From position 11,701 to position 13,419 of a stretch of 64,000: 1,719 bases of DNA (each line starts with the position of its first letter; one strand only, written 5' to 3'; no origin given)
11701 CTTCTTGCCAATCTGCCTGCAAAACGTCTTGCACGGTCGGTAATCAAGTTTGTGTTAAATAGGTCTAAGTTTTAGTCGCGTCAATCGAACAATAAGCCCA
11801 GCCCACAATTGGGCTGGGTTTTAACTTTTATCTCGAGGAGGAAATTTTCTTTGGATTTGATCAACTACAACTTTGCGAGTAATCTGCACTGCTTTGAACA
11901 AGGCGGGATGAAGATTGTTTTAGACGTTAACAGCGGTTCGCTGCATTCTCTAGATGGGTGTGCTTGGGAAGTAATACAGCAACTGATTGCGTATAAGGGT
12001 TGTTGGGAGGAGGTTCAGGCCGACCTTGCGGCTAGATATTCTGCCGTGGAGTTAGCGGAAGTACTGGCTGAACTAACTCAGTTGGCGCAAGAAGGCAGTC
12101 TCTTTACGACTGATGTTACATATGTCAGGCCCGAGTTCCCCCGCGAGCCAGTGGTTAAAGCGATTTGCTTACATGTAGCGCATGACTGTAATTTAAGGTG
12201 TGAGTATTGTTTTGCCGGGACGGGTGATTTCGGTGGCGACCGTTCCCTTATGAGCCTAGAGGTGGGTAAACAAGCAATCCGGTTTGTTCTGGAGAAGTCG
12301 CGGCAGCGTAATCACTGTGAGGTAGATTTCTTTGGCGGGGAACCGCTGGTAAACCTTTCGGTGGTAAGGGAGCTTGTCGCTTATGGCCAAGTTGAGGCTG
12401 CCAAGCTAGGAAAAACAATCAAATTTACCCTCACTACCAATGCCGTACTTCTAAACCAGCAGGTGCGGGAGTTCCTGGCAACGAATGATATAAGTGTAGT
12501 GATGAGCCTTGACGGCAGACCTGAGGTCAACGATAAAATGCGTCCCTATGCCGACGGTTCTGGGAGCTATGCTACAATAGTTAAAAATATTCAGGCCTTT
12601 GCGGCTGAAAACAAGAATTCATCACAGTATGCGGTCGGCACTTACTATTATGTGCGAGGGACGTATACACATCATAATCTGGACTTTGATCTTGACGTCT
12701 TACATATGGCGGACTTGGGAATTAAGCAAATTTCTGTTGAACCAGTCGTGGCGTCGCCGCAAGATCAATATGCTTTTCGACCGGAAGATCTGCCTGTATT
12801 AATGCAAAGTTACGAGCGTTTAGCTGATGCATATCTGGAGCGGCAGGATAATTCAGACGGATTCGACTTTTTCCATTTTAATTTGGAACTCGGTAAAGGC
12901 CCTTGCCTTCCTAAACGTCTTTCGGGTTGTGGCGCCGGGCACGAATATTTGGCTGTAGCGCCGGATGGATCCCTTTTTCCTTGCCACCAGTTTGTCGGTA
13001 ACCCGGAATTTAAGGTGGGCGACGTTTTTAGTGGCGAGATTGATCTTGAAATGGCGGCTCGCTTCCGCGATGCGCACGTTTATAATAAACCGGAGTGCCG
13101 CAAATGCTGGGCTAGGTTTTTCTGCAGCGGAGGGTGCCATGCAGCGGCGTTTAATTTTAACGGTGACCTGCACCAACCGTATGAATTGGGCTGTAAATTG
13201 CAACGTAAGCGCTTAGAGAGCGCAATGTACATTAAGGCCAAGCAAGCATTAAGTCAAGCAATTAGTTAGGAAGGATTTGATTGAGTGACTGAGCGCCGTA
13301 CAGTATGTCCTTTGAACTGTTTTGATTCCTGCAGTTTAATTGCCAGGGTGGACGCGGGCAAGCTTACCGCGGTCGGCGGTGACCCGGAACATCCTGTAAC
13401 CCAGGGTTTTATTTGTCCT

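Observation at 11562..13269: Unannotated SCIFF (six-Cys ranthipeptide) precursor with its own promoter, an internal terminator and a radical-SAM/SPASM maturase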

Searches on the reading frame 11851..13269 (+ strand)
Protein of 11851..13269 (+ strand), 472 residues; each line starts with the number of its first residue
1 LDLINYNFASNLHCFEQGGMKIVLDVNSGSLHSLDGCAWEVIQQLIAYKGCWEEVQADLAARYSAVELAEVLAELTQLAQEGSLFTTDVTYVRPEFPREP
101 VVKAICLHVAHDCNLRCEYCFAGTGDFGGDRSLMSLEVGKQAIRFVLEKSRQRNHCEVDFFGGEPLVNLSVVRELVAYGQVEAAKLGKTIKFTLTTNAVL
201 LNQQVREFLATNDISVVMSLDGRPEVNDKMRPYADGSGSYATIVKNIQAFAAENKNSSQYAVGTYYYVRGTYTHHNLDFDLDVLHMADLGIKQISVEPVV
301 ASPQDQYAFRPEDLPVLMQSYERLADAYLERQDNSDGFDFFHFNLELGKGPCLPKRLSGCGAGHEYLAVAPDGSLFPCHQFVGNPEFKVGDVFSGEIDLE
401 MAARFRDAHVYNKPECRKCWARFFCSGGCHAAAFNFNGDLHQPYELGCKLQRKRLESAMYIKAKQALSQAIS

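Call 3: search_protein_families(library=ncbifam, proteins=[window:11851-13269:+], max_evalue=0.01)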
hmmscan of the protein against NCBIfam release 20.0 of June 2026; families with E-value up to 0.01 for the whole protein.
window:11851-13269:+ (472 aa): 73 families (the best 25 are shown)
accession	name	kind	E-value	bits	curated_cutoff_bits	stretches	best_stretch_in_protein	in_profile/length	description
TIGR03974.1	rSAM_six_Cys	equivalog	4.7e-175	582.8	425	1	12-463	1-450/451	thioether cross-link-forming SCIFF peptide maturase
NF040492.1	not_ScfB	exception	3.5e-149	497.5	855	1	10-463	2-449/450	ScfB-related radical SAM/SPASM orphan maturase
TIGR03906.1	quino_hemo_SAM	equivalog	2.2e-77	260.7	453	1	11-457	2-442/467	quinohemoprotein amine dehydrogenase maturation protein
NF047865.1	rSAM_PapB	equivalog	4.5e-76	256.2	340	1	102-443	2-330/330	PapB family radical SAM/SPASM ranthipeptide maturase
TIGR04064.1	rSAM_nif11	equivalog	1.1e-73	248.5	518.7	1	12-463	4-434/459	nif11-like peptide radical SAM maturase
TIGR04068.1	rSAM_ocin_clost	equivalog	3.7e-50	171.2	500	2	101-257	82-239/462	Cys-rich peptide radical SAM maturase CcpM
TIGR04280.1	geopep_mat_rSAM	hypoth_equivalog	6.9e-37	127.4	400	2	97-250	78-230/428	geopeptide radical SAM maturase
NF038170.1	lachnocin_rSAM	equivalog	1.4e-35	123.1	550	1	102-426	75-392/440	lachnocin radical SAM maturase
TIGR04115.1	rSAM_Cxxx_rpt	equivalog_domain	2.2e-33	116.2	350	1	103-457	2-355/359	radical SAM peptide maturase, CXXX-repeat target family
TIGR03942.1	sulfatase_rSAM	equivalog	1.7e-31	109.6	349.45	1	109-436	7-331/363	anaerobic sulfatase maturase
TIGR04163.1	rSAM_cobopep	equivalog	7.5e-31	107.3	375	1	103-466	64-423/428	peptide-modifying radical SAM enzyme CbpB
NF041298.1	rSAM_mat_DynA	equivalog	1.5e-30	106.4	450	1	110-443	8-335/356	dynobactin maturation radical SAM/SPASM protein DynA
NF035951.1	rSAM_RumMC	equivalog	5.2e-30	104.6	720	2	13-278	18-287/510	RumMC family radical SAM sactipeptide maturase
NF038107.1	rSAM_NF038107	equivalog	3.6e-28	98.5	600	2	108-255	90-238/444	Cys-every-fifth radical SAM/SPASM peptide maturase CefB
TIGR03978.1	rSAM_paired_1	equivalog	6e-28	97.8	370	1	109-439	89-426/466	His-Xaa-Ser system radical SAM maturase HxsB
TIGR04085.1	rSAM_more_4Fe4S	domain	5e-20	71.7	27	1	360-445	1-90/93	SPASM domain-containing protein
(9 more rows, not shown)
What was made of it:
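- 11851..13269 (+): scfB: thioether-forming SCIFF maturase (radical SAM/SPASM), 472 aa. TIGR03942 anaerobic sulfatase maturase 109.6 bits, below 349 (call 3).
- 12928..13185 (+): SPASM domain with eight Cys for the auxiliary [4Fe-4S] clusters. TIGR04085 71.7 bits (cut-off 27), residues 360-445 (call 3).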

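Call 4: search_protein_families(library=pfam, proteins=[window:11851-13269:+], max_evalue=0.01)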
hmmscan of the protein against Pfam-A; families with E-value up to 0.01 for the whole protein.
window:11851-13269:+ (472 aa): 4 families
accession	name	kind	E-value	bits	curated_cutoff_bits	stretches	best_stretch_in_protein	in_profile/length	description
PF13353.11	Fer4_12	-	4.8e-13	50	22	1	106-239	8-131/137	4Fe-4S single cluster domain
PF04055.27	Radical_SAM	-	2.9e-11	44.3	29.5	1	111-256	5-142/166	Radical SAM superfamily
PF13186.11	SPASM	-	4.6e-05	24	21.5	1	360-420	1-67/67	Iron-sulfur cluster-binding domain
PF05402.18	PqqD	-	0.0076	17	23.4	0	22-81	3-64/67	Coenzyme PQQ synthesis protein D (PqqD)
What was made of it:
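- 11884..12150 (+): N-terminal leader-peptide recognition (RRE/PqqD-like) region of ScfB (inferred). The Pfam PqqD hit at residues 22-81 is only E 0.0076, 17 bits, below the cut-off of 23.4 (call 4).
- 12187..12210 (+): Radical-SAM cluster motif CxxxCxxC (Cys113, Cys117, Cys120: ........). Pfam Radical_SAM 44.3 bits and Fer4_12 50 bits (call 4).
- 12928..13185 (+): Pfam SPASM 24 bits (cut-off 21.5; call 4).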

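Call 11: find_related_loci(query=window:11851-13269:+, collection=genome_contigs, flank=4000)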
Query window:11851-13269:+ (472 aa) in genome_contigs; peptide patterns used: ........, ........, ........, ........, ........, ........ (x = any residue, [..] = any of these).
334 stretches matched a pattern; 203 encode a relative of the query (tblastn E <= 1e-3); the best 80 are kept; 80 distinct loci.
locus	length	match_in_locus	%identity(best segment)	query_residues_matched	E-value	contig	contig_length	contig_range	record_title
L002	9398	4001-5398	73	1-466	0e+0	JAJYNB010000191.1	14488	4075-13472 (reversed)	MAG: Bacillota bacterium isolate DBS2-4.bin25 NODE_7459_length_14488_cov_1.4015, whole genome shotgun sequence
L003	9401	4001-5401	74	1-467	0e+0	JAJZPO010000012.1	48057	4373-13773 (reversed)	MAG: Bacillota bacterium isolate SKS1.bin126 NODE_1220_length_48057_cov_2.378197, whole genome shotgun sequence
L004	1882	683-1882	72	1-400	0e+0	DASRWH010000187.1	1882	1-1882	MAG TPA_asm: Candidatus Deferrimicrobium sp. isolate SMAG_U10642 k141_106910, whole genome shotgun sequence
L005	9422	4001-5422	58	2-464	0e+0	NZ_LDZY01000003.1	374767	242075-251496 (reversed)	Desulfosporosinus acididurans strain M1 DEAC_contig000003, whole genome shotgun sequence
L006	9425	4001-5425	57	2-465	0e+0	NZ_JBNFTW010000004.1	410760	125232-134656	Desulfosporosinus sp. SYSU MS00001 NODE_4_length_410760_cov_37.018143, whole genome shotgun sequence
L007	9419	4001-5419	56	1-465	0e+0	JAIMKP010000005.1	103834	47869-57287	MAG: Desulfosporosinus sp. isolate GA_180221_E-2-1-MAG-50_16 NODE_45_length_103918_cov_12.373155, whole genome shotgun s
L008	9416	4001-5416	57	5-465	0e+0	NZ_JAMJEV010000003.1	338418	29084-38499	Desulfosporosinus nitroreducens strain P130 NODE_3_length_338418_cov_160.058080, whole genome shotgun sequence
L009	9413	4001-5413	56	6-465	0e+0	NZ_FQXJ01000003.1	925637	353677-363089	Desulfosporosinus lacus DSM 15449, whole genome shotgun sequence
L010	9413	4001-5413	57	6-465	0e+0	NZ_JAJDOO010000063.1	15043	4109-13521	Desulfosporosinus sp. SRJS8 NODE_63_length_15043_cov_44.391446, whole genome shotgun sequence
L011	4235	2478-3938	56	1-465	0e+0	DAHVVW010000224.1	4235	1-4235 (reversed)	MAG TPA_asm: Clostridiales bacterium isolate clean737 NODE_224_length_4235_cov_2.556999, whole genome shotgun sequence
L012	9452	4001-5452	54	1-470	2e-180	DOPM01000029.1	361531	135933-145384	MAG TPA_asm: Desulfosporosinus sp. isolate UBA8487 contig_38, whole genome shotgun sequence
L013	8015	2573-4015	55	1-465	5e-180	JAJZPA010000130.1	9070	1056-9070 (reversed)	MAG: Bacillota bacterium isolate SKS1.bin106 NODE_13487_length_9070_cov_2.197697, whole genome shotgun sequence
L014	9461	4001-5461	55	1-472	4e-180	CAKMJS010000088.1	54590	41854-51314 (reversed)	uncultured Desulfosporosinus sp. isolate OKU5 genome assembly, contig: MEGAHIT_co_assembly_000000012326, whole genome sh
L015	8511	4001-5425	55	5-466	2e-176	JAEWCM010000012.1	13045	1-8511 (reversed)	MAG: Bacillota bacterium isolate OH_PBB_30 k127_844994, whole genome shotgun sequence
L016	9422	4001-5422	55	3-465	2e-175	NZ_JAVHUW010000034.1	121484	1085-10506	Candidatus Desulfosporosinus nitrosoreducens strain PR k141_3240, whole genome shotgun sequence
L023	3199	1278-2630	54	10-469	4e-173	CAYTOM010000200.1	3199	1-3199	MAG TPA_asm: uncultured Peptococcaceae bacterium isolate SRP313737_co1_131 genome assembly, contig: NODE_37506_length_31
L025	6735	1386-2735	51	10-467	7e-157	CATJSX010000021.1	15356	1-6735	MAG: uncultured Peptococcaceae bacterium isolate iMGMC-349_1678881692 genome assembly, contig: MegahitA5_43417, whole ge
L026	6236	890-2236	51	10-467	6e-155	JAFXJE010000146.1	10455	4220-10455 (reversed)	MAG: Peptococcaceae bacterium isolate RGIG6463 Sheep_Rectum.Co__c2451854, whole genome shotgun sequence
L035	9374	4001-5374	47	6-463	5e-150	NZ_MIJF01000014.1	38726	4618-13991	Vulcanibacillus modesticaldus strain BR DSM-14931_Contig_20_85X, whole genome shotgun sequence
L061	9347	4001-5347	46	12-470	1e-143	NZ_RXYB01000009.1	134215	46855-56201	Acetobacterium tundrae strain DSM 9173 NODE_9_length_134215_cov_24.5429, whole genome shotgun sequence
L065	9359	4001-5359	49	12-466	6e-143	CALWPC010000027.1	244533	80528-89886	MAG: uncultured Lachnospiraceae bacterium isolate E15__bin29 genome assembly, contig: E15__k127_3930103, whole genome sh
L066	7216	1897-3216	47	12-461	9e-143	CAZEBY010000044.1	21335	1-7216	MAG TPA_asm: uncultured Lachnospiraceae bacterium isolate binchicken_co269_132 genome assembly, contig: NODE_2206_length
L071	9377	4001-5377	49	12-466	2e-142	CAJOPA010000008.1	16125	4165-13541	uncultured Eubacterium sp. isolate Rumen_Coassembly_mag_2180 genome assembly, contig: k87_1002699, whole genome shotgun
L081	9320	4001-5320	47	12-461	3e-141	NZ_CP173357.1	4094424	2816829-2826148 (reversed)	Acetobacterium carbinolicum strain DSM 2925 chromosome, complete genome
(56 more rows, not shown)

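Call 19: search_solved_structures(query=window:11851-13269:+, max_evalue=1e-10, show_alignments=1)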
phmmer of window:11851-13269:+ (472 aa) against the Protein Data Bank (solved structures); distinct sequences matched with E-value up to 1e-10: 5.
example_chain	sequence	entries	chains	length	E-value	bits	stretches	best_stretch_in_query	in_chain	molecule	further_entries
5wgg_A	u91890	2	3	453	1.5e-146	491.8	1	9-465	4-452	Radical SAM domain protein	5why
8vpo_A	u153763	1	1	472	2e-15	59.5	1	101-450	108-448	Radical SAM core domain-containing protein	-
4k37_A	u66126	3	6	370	6.2e-13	51.3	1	109-431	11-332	Anaerobic sulfatase-maturating enzyme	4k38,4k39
4k36_A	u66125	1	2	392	7.6e-13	51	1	109-431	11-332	Anaerobic sulfatase-maturating enzyme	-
9gm3_A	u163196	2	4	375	2.4e-12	49.4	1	102-243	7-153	ChlB radical SAM domain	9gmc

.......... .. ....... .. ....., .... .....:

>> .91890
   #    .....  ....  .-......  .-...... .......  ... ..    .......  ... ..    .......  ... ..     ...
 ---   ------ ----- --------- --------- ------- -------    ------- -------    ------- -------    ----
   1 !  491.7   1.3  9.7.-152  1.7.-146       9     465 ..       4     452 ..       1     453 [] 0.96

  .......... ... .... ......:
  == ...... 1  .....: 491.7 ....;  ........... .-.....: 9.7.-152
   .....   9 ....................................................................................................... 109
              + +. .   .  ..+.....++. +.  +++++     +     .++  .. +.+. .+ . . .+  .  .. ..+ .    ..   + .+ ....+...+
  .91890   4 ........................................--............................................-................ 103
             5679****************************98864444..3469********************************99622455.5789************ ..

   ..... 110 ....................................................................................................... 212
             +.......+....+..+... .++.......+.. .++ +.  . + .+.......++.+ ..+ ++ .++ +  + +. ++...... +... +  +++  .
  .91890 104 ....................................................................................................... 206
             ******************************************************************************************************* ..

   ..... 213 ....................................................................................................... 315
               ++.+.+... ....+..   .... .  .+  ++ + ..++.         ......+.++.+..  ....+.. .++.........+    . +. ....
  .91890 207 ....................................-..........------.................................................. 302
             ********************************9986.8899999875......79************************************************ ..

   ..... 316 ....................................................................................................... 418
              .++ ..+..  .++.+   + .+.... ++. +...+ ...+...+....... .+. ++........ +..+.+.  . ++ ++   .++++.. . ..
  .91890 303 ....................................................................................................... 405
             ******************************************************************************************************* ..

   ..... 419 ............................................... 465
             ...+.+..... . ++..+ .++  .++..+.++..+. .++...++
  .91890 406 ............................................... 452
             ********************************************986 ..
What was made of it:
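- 11851..13269 (+): Aligns to CteB 5WGG over residues 9-465, E 1.5e-146 (call 19).
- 11884..12150 (+): Aligns with the N-terminal roughly 100 residues of CteB (call 19).
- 12928..13185 (+): All eight Cys align with Cys of CteB (call 19).
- On ScfB SCIFF maturase (TIGR03974): Eight Cys align with those of CteB (call 19). The N-terminus aligns with that of CteB (call 19).
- Closest known: CteA/CteB of Clostridium thermocellum. Same: The enzyme aligns over residues 9-465 at E 1.5e-146, with the CxxxCxxC motif and all eight SPASM Cys conserved (call 19).
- The maturase matches the solved CteB structure end to end with all cluster Cys conserved (call 19).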

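Call 29: search_protein_families(library=ncbifam, proteins=[L071:5435-7594:+, L081:3331-3705:+, L066:59-1186:+, L061:1148-2197:+, L065:3217-3657:+], max_evalue=1e-10)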
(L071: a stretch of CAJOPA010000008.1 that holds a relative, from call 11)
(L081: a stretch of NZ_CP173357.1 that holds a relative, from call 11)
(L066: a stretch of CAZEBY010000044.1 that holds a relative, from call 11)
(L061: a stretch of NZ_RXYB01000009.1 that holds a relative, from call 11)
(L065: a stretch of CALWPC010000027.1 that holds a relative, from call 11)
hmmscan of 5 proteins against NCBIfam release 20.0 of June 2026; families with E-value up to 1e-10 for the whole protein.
L071:5435-7594:+ (720 aa): 24 families
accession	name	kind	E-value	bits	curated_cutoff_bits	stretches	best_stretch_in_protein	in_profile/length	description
NF009583.0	PRK13024.1-3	subfamily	4.9e-170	567.1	721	2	124-712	159-737/755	protein translocase subunit SecDF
NF009585.0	PRK13024.1-5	equivalog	2.9e-133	446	1037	1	124-716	377-985/993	protein translocase subunit SecDF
NF011315.0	PRK14726.1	equivalog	2.3e-124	416.3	1249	1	137-713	264-832/855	protein translocase subunit SecDF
NF009581.0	PRK13024.1-1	equivalog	3.1e-124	415.8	1058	1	16-715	8-736/752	protein translocase subunit SecDF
NF009584.0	PRK13024.1-4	equivalog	7.4e-120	401.5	1171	1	11-714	11-737/759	protein translocase subunit SecDF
TIGR01129.1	secD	equivalog_domain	2.8e-117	392.2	244.4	2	127-395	132-397/397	protein translocase subunit SecD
TIGR00916.1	2A0604s01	subfamily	1.5e-111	371.6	148.6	2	158-388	1-231/231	SecD/SecF family protein translocase subunit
TIGR00966.2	transloc_SecF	equivalog_domain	5.7e-105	350.8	160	2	418-707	1-278/279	protein translocase subunit SecF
NF009580.0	PRK13023.1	equivalog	1.1e-95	321.6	1153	1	129-708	181-750/775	protein translocase subunit SecDF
NF009582.0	PRK13024.1-2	equivalog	4e-78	263.3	723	1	187-719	276-835/859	protein translocase subunit SecDF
NF009540.0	PRK12911.1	equivalog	1.1e-77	261.6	1878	1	152-705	815-1391/1403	bifunctional preprotein translocase subunit SecD/SecF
NF009545.0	PRK12933.1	equivalog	5.3e-66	223.4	728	2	129-400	315-595/604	protein translocase subunit SecD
NF046001.1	SecDF_plasm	equivalog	5.3e-62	210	500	1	202-719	308-857/878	protein translocase subunit SecDF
NF006218.0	PRK08343.1-4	subfamily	8.2e-52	176.3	383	2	40-385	30-375/392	preprotein translocase subunit SecD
NF006216.0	PRK08343.1-2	equivalog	1.2e-31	110.1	519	1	209-385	309-488/506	preprotein translocase subunit SecD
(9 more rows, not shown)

L081:3331-3705:+ (125 aa): 2 families
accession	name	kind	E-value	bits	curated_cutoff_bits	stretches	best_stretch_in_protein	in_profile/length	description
TIGR00739.1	yajC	equivalog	1.2e-25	89.4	44.2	1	6-87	3-83/84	preprotein translocase subunit YajC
NF005100.0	PRK06531.1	equivalog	1.8e-12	47.2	129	1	8-111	5-107/121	preprotein translocase subunit YajC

L066:59-1186:+ (376 aa): 3 families
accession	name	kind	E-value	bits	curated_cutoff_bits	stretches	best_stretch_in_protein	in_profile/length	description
TIGR00430.1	Q_tRNA_tgt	equivalog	5.7e-170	565.2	306.75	1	9-374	1-365/368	tRNA guanosine(34) transglycosylase Tgt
TIGR00449.1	tgt_general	superfamily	2.4e-163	543.3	47.6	1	9-373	1-363/367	tRNA-guanine transglycosylase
TIGR00432.2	arcsn_tRNA_tgt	equivalog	4.1e-47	160.6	350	2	131-365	102-327/441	tRNA guanosine(15) transglycosylase TgtA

L061:1148-2197:+ (350 aa): 3 families
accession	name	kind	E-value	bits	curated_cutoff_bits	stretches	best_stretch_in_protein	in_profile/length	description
NF001140.0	PRK00147.1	equivalog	9.2e-150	498.3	324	1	10-350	1-343/346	tRNA preQ1(34) S-adenosylmethionine ribosyltransferase-isomerase QueA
TIGR00113.1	queA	equivalog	1.2e-137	458.5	267.45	1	10-349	2-344/345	tRNA preQ1(34) S-adenosylmethionine ribosyltransferase-isomerase QueA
NF002398.0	PRK01424.1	equivalog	5.2e-89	299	588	2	165-348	180-361/366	tRNA preQ1(34) S-adenosylmethionine ribosyltransferase-isomerase QueA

L065:3217-3657:+ (147 aa): 1 family
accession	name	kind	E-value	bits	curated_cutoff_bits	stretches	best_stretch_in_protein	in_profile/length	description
TIGR04086.1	TIGR04086_membr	hypoth_equivalog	9.4e-24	83.8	30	1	37-147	3-112/115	TIGR04086 family membrane protein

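Call 30: list_cluster_members(proteins=[window:11622-11759:+, window:11851-13266:+])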
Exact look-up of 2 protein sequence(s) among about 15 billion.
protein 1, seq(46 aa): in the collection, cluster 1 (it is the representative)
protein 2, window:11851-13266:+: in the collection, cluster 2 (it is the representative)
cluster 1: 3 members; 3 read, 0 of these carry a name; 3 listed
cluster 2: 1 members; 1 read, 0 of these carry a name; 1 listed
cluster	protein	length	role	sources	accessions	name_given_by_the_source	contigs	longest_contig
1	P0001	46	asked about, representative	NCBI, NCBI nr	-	-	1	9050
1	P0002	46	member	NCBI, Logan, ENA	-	-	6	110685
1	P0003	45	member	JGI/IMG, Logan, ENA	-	-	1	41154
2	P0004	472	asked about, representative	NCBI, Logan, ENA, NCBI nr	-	-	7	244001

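Call 37: search_protein_families(library=ncbifam, proteins=[L023:1278-2630:+, L025:1386-2735:+, L026:890-2236:+, L035:4001-5374:+], max_evalue=1e-100)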
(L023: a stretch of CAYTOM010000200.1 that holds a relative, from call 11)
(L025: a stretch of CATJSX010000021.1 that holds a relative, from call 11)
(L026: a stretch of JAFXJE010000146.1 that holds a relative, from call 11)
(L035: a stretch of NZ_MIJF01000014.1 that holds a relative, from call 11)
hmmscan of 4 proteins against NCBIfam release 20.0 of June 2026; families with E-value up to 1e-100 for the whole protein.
L023:1278-2630:+ (451 aa): 2 families
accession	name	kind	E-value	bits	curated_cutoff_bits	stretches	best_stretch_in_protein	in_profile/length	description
TIGR03974.1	rSAM_six_Cys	equivalog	3.7e-195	649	425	1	3-445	1-450/451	thioether cross-link-forming SCIFF peptide maturase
NF040492.1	not_ScfB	exception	1.2e-165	551.8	855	1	2-445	3-449/450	ScfB-related radical SAM/SPASM orphan maturase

L025:1386-2735:+ (450 aa): 2 families
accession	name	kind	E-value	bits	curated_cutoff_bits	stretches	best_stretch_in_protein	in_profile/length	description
TIGR03974.1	rSAM_six_Cys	equivalog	4.1e-189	629.1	425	1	3-446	1-450/451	thioether cross-link-forming SCIFF peptide maturase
NF040492.1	not_ScfB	exception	1.1e-158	528.8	855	1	2-446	3-449/450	ScfB-related radical SAM/SPASM orphan maturase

L026:890-2236:+ (449 aa): 2 families
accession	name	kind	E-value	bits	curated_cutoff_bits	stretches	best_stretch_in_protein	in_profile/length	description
TIGR03974.1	rSAM_six_Cys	equivalog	3.3e-190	632.7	425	1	3-445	1-450/451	thioether cross-link-forming SCIFF peptide maturase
NF040492.1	not_ScfB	exception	2.3e-157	524.5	855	1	2-445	3-449/450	ScfB-related radical SAM/SPASM orphan maturase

L035:4001-5374:+ (458 aa): 2 families
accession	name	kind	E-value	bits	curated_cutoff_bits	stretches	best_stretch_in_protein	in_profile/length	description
TIGR03974.1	rSAM_six_Cys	equivalog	1.8e-170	567.7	425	1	7-458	1-450/451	thioether cross-link-forming SCIFF peptide maturase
NF040492.1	not_ScfB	exception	1.1e-152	509.1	855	1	6-457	3-448/450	ScfB-related radical SAM/SPASM orphan maturase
